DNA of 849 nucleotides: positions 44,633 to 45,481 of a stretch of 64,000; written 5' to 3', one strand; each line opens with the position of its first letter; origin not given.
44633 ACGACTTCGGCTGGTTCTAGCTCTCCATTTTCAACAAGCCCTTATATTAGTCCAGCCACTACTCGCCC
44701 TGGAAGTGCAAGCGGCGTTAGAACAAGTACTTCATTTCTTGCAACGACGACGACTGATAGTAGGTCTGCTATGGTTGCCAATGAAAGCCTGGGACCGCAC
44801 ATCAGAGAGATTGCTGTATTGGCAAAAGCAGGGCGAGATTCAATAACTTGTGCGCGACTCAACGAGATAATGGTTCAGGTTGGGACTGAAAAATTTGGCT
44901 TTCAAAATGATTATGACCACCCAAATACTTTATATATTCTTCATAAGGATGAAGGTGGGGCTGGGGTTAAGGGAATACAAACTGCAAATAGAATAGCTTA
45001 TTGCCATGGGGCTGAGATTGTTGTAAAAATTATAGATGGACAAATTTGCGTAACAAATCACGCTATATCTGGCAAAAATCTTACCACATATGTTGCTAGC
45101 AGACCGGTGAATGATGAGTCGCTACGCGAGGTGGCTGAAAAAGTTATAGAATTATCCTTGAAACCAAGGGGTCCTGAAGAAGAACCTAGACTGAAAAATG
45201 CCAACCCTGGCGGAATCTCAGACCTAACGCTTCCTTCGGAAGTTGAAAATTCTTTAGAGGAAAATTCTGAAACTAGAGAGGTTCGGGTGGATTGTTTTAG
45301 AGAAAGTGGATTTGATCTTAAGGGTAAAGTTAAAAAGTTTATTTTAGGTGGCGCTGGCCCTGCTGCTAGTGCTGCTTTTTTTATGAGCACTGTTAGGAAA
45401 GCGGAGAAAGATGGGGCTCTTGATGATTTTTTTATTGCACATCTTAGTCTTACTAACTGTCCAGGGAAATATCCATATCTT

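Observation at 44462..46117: Asp/Glu racemase fused to a mucin-like Ser/Thr/Pro region and the novel module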

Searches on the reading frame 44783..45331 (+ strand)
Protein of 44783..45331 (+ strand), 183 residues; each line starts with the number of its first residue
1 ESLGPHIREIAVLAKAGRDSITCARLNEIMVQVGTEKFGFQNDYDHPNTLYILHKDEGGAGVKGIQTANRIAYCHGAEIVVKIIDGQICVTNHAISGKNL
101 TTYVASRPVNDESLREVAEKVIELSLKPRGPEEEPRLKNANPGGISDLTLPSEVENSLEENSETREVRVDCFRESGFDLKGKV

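Call 35: search_solved_structures(query=A3, max_evalue=10, show_alignments=3)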
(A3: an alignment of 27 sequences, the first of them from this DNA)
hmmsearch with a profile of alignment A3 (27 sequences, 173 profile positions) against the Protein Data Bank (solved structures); distinct sequences matched with E-value up to 10: 15.
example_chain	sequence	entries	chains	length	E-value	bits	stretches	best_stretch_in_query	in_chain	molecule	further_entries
2dx7_A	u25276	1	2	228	0.00017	24.6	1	9-109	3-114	aspartate racemase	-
1jfl_A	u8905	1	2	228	0.00052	23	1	9-109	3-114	ASPARTATE RACEMASE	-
7uek_A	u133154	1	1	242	0.047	16.7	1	48-146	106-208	OT3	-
7kbq_A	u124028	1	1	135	0.057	16.4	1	45-146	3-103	DE NOVO DESIGNED OR689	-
3lhf_A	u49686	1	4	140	0.11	15.5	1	62-89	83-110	Serine Recombinase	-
1b73_A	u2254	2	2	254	0.14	15.2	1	55-105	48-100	GLUTAMATE RACEMASE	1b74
4rn7_A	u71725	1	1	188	0.17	14.8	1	47-132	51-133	N-acetylmuramoyl-L-alanine amidase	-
9e5c_5o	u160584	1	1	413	0.36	13.8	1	27-157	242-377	FAP120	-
7y51_A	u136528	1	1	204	0.58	13.1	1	7-42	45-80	Predicted xylanase/chitin deacetylase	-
8zrl_A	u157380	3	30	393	0.74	12.8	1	86-128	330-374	NAD-dependent methanol dehydrogenase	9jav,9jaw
7fbw_A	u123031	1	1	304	0.9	12.5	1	7-42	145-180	Predicted xylanase/chitin deacetylase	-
1xrs_A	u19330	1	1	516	0.91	12.5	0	46-84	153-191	D-lysine 5,6-aminomutase alpha subunit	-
7b1w_J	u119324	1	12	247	0.91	12.5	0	44-79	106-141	Ribulose-phosphate 3-epimerase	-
3a1s_A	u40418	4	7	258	1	12.3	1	83-149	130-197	Iron(II) transport protein B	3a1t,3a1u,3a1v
1d7m_A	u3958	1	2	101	1.8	11.5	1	114-162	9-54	CORTEXILLIN I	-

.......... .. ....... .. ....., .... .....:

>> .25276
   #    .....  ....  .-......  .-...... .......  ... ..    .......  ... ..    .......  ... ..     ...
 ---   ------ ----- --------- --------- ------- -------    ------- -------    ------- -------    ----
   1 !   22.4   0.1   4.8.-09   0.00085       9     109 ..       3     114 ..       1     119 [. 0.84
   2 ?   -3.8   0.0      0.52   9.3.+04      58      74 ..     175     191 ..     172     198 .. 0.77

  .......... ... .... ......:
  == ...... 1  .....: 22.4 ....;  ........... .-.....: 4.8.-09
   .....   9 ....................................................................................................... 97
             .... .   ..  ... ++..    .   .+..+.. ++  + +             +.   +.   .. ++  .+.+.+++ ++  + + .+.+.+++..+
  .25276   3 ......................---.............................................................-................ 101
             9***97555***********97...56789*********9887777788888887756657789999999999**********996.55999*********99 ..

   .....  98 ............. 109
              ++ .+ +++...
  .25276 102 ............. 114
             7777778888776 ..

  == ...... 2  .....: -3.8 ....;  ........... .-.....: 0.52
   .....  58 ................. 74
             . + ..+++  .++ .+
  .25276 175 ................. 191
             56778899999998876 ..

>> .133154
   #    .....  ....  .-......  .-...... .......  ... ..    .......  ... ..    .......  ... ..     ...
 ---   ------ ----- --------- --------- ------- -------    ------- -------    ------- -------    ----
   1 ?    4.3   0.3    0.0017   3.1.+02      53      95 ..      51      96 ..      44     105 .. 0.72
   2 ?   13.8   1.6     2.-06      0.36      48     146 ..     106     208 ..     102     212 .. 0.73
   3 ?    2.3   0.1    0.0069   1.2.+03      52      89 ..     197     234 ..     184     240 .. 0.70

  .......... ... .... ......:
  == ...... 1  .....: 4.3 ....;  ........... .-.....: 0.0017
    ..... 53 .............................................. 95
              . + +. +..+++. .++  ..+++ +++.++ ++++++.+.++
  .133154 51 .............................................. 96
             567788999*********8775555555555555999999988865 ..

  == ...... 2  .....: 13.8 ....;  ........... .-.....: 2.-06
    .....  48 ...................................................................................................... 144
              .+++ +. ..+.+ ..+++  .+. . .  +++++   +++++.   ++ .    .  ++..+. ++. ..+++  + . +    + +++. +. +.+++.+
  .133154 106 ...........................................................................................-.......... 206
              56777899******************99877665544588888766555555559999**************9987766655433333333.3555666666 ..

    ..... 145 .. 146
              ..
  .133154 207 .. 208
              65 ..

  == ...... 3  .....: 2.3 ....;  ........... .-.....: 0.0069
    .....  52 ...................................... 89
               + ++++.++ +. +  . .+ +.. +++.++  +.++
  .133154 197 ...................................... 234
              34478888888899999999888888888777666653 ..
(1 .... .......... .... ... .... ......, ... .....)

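Call 50: predict_structure(alignment_id=A3)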
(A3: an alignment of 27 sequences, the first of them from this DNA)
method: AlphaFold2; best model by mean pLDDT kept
length: 183 residues; sequences in the alignment: 27
mean_pLDDT: 76.3   pTM: 0.75
mean pLDDT of the five models: 76.3, 75.9, 74.8, 73.8, 68.5
residues with pLDDT >= 90: 29; 70-90: 99; 50-70: 44; < 50: 11
segments of 3 or more residues with pLDDT < 50: 1-5, 95-99
pLDDT, mean of each block of 10 residues (from residue 1): 54 68 92 95 87 73 80 85 84 55 71 92 80 53 62 81 86 81 64
secondary structure, 60 per line:
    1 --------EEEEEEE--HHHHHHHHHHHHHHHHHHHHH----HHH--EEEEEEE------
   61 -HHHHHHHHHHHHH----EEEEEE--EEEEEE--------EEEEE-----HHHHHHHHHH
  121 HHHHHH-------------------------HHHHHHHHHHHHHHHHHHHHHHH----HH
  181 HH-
elements in order: E9-15 H18-38 E48-54 H62-74 E79-84 E87-92 E101-105 H111-126 H152-174 H179-182

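Call 55: fold_search(model_id=the predicted structure, library=pdb)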
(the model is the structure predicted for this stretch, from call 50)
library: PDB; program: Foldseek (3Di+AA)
matches with E <= 10: 876; with E <= 0.001: 1
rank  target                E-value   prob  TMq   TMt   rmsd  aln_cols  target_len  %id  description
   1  1kmn_A                9.9e-04  1.00  0.31  0.17   6.1       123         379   16  HISTIDYL-TRNA SYNTHETASE COMPLEXED WITH HISTIDINOL AND ATP (released 1997-12-17)
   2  2d0o_B                1.7e-03  1.00  0.35  0.53   5.0       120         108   12  Structure of diol dehydratase-reactivating factor complexed with ADP and Mg2+ (released 2006-02-28)
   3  2el9_D                2.1e-03  1.00  0.38  0.19   5.1       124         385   14  Crystal structure of E.coli Histidyl-tRNA synthetase complexed with a histidyl-adenylate analogue (released 2008-03-18)
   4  2el9_A                2.5e-03  1.00  0.37  0.20   5.1       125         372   14  Crystal structure of E.coli Histidyl-tRNA synthetase complexed with a histidyl-adenylate analogue (released 2008-03-18)
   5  2el9_B                3.5e-03  1.00  0.35  0.19   5.1       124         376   15  Crystal structure of E.coli Histidyl-tRNA synthetase complexed with a histidyl-adenylate analogue (released 2008-03-18)
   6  4ncx_A                3.5e-03  0.98  0.31  0.15   6.1       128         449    8  Crystal Structure of Prolyl-tRNA synthetase (ProRS, Proline--tRNA ligase) from Plasmodium falciparum 3D7 (released 2014-10-29)
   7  1kmm_B                4.2e-03  1.00  0.37  0.20   5.1       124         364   14  HISTIDYL-TRNA SYNTHETASE COMPLEXED WITH HISTIDYL-ADENYLATE (released 1997-12-17)
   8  7qc2                  5.1e-03  0.95  0.28  0.13   6.7       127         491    7  Crystal Structure of Prolyl-tRNA synthetase (ProRS, Proline-tRNA ligase) from Plasmodium falciparum in complex with MAT3 (released 2022-05-04)
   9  7y28_A                5.1e-03  0.93  0.30  0.14   6.3       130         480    8  Controlling fibrosis using compound with novel binding mode to prolyl-tRNA synthetase 1 (released 2023-07-05)
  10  1kmm_D                5.7e-03  1.00  0.35  0.19   5.6       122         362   15  HISTIDYL-TRNA SYNTHETASE COMPLEXED WITH HISTIDYL-ADENYLATE (released 1997-12-17)
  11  1nbw_B                6.5e-03  0.99  0.35  0.51   5.8       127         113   13  Glycerol dehydratase reactivase (released 2003-01-14)
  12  7qc1_A                6.5e-03  0.96  0.30  0.14   6.3       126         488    7  Crystal Structure of Prolyl-tRNA synthetase (ProRS, Proline-tRNA ligase) from Plasmodium falciparum in complex with MA (released 2021-12-08)
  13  3ial_A                7.4e-03  0.72  0.25  0.12   9.6       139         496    7  Giardia lamblia Prolyl-tRNA synthetase in complex with prolyl-adenylate (released 2009-08-11)
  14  1htt_B                9.5e-03  0.99  0.36  0.20   5.3       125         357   14  HISTIDYL-TRNA SYNTHETASE (released 1997-01-27)
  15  1qf6_A                1.0e-02  0.98  0.35  0.12   6.0       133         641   13  STRUCTURE OF E. COLI THREONYL-TRNA SYNTHETASE COMPLEXED WITH ITS COGNATE TRNA (released 1999-05-06)
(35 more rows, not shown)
